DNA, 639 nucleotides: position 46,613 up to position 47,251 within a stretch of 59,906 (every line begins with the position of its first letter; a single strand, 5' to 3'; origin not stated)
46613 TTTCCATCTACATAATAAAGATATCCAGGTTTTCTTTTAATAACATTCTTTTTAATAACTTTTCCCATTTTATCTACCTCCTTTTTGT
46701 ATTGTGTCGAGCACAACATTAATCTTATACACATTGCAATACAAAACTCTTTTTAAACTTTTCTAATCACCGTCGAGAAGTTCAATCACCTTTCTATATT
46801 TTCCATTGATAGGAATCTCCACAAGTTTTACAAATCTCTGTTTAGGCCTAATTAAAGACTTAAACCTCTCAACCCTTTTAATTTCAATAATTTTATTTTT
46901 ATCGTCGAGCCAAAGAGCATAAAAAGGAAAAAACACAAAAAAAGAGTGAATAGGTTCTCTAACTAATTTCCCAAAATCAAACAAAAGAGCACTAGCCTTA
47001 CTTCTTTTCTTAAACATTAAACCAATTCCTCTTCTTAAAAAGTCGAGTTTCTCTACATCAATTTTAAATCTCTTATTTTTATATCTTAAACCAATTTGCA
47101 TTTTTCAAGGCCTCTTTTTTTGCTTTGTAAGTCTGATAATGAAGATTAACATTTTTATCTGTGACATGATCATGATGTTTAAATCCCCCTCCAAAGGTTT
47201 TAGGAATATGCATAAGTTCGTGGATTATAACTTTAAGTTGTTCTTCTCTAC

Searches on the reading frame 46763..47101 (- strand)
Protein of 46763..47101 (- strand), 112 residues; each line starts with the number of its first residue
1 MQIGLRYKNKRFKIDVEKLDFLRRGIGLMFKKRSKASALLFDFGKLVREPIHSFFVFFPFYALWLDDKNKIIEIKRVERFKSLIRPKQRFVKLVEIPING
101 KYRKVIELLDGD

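Call 65: search_protein_families(library=pfam, proteins=[window:46763-47101:-], max_evalue=0.001)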
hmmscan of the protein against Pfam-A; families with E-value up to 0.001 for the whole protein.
window:46763-47101:- (112 aa): 1 family
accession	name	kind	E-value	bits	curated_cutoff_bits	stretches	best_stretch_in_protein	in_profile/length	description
PF02643.20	DUF192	-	3.7e-05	24.2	27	1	21-108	9-78/96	Uncharacterized ACR, COG1430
